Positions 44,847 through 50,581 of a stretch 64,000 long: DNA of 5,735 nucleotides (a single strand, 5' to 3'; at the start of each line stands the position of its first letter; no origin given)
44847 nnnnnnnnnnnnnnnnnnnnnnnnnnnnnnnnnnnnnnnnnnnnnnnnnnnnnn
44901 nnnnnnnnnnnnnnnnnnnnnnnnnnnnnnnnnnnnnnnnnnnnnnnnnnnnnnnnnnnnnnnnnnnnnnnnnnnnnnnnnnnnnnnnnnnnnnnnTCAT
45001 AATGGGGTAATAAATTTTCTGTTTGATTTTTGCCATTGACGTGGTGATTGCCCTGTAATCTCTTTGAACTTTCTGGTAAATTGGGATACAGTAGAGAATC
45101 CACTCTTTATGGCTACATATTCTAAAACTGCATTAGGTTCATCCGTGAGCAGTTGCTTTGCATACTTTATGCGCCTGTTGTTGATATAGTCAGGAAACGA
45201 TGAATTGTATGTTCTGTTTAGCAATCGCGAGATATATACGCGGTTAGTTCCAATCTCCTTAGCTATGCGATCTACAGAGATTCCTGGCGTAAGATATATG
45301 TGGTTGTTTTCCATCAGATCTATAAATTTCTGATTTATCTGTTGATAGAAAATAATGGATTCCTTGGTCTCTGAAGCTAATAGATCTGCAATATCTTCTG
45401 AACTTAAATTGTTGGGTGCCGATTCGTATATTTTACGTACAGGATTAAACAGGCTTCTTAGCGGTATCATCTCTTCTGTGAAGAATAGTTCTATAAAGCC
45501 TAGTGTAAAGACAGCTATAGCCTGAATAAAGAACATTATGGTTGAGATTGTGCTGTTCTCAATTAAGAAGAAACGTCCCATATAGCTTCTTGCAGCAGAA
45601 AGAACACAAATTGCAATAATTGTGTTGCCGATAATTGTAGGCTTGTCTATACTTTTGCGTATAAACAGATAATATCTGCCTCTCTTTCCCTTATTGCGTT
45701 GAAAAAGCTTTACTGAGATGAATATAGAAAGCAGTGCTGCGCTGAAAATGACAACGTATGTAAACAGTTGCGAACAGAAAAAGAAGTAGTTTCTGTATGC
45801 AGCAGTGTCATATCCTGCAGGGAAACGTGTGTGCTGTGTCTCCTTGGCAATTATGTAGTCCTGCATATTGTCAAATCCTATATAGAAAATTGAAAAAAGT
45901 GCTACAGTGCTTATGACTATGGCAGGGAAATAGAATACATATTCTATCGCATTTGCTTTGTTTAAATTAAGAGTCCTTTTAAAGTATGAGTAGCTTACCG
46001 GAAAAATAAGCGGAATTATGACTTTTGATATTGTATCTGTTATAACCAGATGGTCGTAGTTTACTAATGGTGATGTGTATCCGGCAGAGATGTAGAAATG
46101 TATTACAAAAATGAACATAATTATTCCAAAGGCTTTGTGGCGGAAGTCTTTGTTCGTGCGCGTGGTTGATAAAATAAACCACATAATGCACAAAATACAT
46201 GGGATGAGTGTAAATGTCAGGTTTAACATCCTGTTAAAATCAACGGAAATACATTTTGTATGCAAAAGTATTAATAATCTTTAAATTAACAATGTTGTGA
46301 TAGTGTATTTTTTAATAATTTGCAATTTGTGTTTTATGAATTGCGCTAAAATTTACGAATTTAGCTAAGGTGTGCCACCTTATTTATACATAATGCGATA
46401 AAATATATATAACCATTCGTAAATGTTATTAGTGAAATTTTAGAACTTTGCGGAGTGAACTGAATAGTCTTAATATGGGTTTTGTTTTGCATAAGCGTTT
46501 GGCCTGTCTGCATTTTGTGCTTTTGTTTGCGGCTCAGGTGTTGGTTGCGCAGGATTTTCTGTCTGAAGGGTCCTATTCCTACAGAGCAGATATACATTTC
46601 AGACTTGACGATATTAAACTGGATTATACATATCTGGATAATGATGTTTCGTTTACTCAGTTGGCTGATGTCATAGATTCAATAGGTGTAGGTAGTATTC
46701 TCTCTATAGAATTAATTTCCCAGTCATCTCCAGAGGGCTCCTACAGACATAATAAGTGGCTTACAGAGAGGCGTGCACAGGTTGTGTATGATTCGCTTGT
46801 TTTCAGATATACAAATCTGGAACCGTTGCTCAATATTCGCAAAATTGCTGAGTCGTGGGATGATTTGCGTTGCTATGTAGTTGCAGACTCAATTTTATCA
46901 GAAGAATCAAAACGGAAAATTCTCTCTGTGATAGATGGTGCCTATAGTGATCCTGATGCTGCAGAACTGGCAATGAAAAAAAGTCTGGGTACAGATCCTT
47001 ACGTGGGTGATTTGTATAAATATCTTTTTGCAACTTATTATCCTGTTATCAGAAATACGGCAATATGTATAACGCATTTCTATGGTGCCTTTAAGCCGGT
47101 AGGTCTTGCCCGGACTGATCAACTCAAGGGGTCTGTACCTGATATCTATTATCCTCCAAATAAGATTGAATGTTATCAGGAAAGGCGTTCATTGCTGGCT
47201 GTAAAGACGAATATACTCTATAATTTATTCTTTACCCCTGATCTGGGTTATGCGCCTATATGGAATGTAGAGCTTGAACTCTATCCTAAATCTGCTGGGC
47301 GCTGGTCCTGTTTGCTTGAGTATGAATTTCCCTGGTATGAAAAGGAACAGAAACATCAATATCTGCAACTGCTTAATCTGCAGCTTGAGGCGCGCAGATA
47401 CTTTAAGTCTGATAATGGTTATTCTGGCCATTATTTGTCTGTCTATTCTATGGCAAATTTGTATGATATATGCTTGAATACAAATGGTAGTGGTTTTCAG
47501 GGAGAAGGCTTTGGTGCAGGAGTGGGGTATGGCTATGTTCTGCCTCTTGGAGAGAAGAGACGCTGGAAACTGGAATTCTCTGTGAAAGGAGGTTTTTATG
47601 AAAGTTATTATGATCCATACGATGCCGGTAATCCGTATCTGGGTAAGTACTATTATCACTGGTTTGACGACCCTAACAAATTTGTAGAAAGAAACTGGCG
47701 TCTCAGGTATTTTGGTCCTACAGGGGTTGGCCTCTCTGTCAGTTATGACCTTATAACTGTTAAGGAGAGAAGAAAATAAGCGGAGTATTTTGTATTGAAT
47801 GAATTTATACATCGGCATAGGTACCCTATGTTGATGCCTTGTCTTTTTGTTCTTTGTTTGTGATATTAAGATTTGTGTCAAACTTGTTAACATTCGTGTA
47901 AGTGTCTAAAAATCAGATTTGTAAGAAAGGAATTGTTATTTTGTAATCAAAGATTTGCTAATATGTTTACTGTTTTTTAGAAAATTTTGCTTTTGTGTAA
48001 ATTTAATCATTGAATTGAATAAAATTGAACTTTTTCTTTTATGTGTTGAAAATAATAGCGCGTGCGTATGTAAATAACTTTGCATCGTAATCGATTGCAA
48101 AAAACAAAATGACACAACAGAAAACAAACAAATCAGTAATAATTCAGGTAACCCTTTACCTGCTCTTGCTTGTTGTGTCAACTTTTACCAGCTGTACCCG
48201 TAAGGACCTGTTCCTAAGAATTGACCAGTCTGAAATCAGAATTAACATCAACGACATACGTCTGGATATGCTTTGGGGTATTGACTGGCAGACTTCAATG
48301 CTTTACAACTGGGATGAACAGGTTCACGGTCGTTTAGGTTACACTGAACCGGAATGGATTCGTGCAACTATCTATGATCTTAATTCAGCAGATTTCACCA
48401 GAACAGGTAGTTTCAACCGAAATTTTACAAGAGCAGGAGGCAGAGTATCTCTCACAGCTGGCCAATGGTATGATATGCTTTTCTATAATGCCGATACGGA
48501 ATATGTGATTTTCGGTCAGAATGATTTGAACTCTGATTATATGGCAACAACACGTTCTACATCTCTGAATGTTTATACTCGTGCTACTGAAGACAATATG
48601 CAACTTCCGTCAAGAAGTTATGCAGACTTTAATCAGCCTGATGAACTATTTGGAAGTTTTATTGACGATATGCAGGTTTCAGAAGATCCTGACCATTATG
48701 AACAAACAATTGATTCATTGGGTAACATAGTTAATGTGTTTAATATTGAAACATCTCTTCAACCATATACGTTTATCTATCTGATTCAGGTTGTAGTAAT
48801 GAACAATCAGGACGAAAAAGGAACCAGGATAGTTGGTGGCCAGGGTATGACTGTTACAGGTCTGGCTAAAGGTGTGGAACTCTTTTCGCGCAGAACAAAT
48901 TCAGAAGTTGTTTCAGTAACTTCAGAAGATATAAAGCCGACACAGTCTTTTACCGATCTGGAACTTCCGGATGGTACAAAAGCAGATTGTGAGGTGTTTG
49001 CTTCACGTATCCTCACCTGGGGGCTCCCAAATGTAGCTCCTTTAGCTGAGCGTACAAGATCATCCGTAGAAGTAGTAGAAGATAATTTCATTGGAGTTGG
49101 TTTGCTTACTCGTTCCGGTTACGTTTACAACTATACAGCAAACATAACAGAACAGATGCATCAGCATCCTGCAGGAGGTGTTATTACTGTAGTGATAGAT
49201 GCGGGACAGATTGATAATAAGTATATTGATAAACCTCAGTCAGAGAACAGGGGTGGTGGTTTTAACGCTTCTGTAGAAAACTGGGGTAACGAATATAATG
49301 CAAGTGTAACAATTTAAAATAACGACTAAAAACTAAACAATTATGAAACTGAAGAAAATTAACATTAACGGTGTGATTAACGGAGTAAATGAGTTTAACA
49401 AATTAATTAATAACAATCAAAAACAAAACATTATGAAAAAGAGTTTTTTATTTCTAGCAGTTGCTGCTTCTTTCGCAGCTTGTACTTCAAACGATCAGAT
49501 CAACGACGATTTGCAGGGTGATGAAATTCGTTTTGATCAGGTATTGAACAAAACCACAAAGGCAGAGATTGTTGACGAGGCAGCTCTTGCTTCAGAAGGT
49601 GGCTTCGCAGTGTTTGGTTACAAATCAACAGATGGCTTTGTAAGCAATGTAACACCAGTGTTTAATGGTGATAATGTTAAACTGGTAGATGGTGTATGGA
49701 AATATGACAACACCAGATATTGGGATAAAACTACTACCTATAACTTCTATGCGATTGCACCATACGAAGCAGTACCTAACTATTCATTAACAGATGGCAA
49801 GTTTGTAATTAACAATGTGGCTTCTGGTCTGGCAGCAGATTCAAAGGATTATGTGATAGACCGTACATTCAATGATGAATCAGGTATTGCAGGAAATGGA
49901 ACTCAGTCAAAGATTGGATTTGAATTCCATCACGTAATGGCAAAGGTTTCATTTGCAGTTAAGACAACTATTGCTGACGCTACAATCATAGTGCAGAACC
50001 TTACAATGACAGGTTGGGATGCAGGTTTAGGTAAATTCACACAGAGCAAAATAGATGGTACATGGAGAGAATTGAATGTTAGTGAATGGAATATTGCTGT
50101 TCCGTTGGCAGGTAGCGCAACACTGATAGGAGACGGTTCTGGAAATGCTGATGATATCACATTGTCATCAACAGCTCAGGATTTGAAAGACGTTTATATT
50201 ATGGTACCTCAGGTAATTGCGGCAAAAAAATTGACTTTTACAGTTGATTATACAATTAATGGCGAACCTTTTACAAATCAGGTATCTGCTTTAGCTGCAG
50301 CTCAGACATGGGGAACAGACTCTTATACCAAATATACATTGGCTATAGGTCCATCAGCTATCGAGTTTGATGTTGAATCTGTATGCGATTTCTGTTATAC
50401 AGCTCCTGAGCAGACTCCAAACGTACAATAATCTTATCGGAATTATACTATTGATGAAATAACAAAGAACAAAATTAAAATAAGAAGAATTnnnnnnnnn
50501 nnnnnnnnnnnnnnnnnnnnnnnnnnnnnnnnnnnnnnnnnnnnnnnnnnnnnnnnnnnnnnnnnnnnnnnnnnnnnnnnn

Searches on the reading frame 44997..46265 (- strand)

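Call 79: search_protein_families(library=pfam, proteins=[window:44997-46265:-], max_evalue=0.001)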
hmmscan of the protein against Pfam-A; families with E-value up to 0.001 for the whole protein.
window:44997-46265:- (422 aa): 2 families
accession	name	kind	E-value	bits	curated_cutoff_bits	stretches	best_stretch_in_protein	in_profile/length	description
PF12833.13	HTH_18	-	3.5e-17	62.9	33.6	1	334-413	1-79/80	Helix-turn-helix domain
PF00165.29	HTH_AraC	-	3.8e-07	30.5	26.6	1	384-412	14-41/42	Bacterial regulatory helix-turn-helix proteins, AraC family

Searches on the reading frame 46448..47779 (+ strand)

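Call 68: search_protein_families(library=pfam, proteins=[window:46448-47779:+], max_evalue=0.001)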
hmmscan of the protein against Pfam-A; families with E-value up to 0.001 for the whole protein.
window:46448-47779:+ (443 aa): 1 family
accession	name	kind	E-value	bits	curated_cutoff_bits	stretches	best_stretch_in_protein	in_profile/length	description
PF12099.14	DUF3575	-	1.2e-18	67.4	21.1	1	250-395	18-151/177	Protein of unknown function (DUF3575)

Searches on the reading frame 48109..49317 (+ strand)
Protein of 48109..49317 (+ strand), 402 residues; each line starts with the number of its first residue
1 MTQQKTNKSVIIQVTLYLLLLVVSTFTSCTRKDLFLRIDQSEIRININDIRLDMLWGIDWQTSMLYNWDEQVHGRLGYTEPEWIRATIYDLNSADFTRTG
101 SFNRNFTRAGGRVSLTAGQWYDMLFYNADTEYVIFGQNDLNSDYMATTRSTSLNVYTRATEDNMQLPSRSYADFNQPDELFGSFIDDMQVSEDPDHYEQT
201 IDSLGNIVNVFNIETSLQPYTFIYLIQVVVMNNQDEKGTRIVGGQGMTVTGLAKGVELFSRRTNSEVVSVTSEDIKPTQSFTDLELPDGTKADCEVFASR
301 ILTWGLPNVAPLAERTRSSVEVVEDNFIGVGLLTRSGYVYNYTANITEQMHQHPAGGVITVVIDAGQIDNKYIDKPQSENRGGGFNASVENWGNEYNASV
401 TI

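Call 68: search_protein_families(library=pfam, proteins=[window:48109-49317:+], max_evalue=0.001)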
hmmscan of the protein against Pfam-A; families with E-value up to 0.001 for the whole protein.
window:48109-49317:+ (402 aa): 1 family
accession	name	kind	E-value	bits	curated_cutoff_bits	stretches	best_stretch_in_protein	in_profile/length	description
PF17145.10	DUF5119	-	3.8e-11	43.6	27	1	104-271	50-189/191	Domain of unknown function (DUF5119)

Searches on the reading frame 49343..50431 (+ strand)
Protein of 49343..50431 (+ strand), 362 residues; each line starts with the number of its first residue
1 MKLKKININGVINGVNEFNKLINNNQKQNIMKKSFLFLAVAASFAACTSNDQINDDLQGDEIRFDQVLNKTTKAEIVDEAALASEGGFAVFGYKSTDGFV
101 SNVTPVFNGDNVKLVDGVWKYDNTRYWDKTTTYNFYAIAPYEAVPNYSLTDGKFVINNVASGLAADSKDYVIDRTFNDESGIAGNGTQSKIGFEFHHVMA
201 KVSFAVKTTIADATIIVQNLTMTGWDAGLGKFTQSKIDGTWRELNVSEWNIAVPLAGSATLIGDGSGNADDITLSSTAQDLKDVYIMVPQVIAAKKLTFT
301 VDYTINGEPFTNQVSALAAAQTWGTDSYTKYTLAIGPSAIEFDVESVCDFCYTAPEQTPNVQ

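Call 68: search_protein_families(library=pfam, proteins=[window:49343-50431:+], max_evalue=0.001)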
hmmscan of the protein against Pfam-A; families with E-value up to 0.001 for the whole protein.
window:49343-50431:+ (362 aa): 1 family
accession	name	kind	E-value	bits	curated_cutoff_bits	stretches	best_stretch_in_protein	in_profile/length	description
PF13149.12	Mfa_like_1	-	1e-18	68.7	27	1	85-338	11-234/246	Fimbrillin-like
